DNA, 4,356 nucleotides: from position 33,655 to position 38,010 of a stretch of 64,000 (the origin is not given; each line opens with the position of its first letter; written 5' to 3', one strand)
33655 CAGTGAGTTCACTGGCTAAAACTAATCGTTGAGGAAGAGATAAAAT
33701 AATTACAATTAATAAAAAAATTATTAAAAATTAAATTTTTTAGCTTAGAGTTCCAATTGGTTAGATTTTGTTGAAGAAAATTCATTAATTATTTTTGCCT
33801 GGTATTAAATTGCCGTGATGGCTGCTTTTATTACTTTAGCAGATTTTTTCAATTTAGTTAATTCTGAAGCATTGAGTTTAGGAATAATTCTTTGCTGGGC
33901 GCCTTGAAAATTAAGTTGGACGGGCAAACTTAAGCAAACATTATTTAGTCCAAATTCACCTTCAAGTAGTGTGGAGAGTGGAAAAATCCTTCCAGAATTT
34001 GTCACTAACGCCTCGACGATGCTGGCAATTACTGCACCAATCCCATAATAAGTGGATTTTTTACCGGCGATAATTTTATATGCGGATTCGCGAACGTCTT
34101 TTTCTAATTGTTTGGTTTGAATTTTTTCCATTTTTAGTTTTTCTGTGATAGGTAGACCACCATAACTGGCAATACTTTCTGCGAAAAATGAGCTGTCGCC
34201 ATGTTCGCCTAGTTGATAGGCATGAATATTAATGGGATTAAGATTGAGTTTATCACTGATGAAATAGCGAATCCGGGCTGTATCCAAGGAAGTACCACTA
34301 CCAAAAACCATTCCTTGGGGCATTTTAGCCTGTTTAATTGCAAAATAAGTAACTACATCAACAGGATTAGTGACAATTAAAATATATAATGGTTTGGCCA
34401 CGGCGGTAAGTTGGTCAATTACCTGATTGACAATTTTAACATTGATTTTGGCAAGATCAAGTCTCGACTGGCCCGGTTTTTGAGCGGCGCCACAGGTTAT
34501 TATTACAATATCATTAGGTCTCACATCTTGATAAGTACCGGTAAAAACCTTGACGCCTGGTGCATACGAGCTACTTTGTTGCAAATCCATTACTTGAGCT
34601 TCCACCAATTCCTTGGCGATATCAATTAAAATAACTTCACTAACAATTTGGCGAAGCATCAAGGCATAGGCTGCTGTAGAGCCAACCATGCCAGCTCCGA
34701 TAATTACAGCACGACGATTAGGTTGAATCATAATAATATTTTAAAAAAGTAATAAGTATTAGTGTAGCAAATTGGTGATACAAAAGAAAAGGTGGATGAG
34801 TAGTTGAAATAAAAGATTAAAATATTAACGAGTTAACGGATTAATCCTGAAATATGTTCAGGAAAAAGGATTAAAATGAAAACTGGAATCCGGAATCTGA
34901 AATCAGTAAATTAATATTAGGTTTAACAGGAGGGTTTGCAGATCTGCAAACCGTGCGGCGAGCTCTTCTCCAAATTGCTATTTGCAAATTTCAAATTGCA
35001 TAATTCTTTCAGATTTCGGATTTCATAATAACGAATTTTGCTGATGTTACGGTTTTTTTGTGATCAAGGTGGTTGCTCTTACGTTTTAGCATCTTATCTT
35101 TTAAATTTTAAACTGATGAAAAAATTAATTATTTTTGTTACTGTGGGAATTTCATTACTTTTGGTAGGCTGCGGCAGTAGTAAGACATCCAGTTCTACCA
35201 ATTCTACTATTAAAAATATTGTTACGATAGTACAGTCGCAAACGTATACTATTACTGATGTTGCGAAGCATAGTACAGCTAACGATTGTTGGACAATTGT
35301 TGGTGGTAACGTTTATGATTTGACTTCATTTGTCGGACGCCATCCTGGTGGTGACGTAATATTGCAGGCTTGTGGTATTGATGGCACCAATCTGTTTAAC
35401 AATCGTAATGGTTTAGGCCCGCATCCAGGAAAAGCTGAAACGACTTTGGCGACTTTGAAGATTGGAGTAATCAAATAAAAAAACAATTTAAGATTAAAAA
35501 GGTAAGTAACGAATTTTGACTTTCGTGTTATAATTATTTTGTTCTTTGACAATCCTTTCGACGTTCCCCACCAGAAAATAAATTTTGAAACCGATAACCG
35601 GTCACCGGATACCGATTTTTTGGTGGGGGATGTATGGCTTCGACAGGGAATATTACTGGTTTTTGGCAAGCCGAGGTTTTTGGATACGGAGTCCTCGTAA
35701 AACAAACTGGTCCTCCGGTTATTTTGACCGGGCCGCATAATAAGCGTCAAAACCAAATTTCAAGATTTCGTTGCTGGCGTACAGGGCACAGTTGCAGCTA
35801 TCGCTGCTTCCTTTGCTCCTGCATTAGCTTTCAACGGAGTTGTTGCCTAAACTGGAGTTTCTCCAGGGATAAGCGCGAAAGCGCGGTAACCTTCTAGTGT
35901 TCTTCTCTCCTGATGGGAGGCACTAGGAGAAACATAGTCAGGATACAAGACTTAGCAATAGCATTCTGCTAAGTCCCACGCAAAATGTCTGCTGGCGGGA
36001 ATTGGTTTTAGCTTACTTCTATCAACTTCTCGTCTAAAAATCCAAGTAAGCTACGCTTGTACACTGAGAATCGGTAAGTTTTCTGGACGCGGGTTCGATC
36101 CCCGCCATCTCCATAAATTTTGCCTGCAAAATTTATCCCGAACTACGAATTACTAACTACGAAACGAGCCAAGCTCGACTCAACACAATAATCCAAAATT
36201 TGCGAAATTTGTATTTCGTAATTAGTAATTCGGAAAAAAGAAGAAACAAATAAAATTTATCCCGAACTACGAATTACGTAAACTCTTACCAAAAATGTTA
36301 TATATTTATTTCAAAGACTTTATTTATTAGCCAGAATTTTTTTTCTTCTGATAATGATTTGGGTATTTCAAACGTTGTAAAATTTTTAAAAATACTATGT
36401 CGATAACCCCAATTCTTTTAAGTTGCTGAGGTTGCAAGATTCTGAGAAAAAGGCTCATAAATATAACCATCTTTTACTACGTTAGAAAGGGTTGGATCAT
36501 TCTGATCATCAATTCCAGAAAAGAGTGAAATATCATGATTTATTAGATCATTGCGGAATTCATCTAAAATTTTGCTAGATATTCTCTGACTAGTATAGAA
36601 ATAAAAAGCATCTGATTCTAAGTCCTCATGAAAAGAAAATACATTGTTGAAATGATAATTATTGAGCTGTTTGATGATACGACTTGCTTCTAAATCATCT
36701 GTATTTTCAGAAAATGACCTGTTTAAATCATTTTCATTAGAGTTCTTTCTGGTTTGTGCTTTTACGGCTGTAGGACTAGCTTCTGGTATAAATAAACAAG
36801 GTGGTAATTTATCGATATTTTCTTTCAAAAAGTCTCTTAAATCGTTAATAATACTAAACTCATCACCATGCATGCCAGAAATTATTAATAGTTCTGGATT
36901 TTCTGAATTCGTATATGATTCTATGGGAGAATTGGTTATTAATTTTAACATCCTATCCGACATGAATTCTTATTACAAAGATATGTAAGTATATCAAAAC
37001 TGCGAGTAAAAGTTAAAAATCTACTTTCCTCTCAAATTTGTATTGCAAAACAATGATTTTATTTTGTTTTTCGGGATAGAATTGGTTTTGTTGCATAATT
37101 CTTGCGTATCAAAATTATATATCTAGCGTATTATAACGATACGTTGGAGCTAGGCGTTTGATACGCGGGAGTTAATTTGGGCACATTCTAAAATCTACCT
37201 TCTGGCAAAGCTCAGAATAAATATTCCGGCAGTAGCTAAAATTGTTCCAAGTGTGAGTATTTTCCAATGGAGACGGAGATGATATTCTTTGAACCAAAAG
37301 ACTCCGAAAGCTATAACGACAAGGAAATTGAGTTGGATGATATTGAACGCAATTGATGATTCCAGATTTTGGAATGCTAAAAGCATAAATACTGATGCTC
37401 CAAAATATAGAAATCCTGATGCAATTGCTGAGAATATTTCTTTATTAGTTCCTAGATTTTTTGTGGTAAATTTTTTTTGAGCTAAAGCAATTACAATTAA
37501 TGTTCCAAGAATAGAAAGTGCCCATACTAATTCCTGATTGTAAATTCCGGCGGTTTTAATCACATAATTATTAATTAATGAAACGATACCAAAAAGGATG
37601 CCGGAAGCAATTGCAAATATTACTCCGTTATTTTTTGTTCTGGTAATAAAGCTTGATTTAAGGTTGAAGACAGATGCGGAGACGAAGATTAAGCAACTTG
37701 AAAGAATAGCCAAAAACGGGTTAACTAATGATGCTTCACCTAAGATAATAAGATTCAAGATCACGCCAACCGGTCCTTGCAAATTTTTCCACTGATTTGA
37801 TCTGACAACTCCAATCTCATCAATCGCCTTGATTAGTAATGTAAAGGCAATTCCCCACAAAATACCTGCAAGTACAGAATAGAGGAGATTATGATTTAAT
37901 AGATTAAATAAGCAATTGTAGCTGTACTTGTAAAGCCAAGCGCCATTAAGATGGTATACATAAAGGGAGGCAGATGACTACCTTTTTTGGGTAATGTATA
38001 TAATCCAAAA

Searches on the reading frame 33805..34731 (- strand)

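Call 75: search_protein_families(library=pfam, proteins=[window:33805-34731:-], max_evalue=0.00001)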
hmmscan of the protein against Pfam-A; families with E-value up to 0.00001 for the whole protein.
window:33805-34731:- (308 aa): 2 families
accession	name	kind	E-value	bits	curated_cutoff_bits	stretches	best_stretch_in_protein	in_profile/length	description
PF00056.29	Ldh_1_N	-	1.1e-37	129.7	27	1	9-144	4-141/141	lactate/malate dehydrogenase, NAD binding domain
PF02866.23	Ldh_1_C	-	2.4e-29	103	22.6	1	147-306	1-168/174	lactate/malate dehydrogenase, alpha/beta C-terminal domain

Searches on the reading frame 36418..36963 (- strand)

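Call 75: search_protein_families(library=pfam, proteins=[window:36418-36963:-], max_evalue=0.00001)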
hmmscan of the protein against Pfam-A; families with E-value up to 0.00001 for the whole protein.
window:36418-36963:- (181 aa): 1 family
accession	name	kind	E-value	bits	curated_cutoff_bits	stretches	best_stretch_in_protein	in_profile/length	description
PF24827.1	AstE_AspA_cat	-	1.7e-07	31.4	25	1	23-115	3-103/192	Succinylglutamate desuccinylase/Aspartoacylase catalytic domain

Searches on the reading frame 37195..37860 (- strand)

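Call 75: search_protein_families(library=pfam, proteins=[window:37195-37860:-], max_evalue=0.00001)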
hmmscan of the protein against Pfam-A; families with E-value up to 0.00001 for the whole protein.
window:37195-37860:- (221 aa): 1 family
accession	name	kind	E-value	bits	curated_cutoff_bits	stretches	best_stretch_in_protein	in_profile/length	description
PF00892.27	EamA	-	3.6e-07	31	28.2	1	78-217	2-134/135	EamA-like transporter family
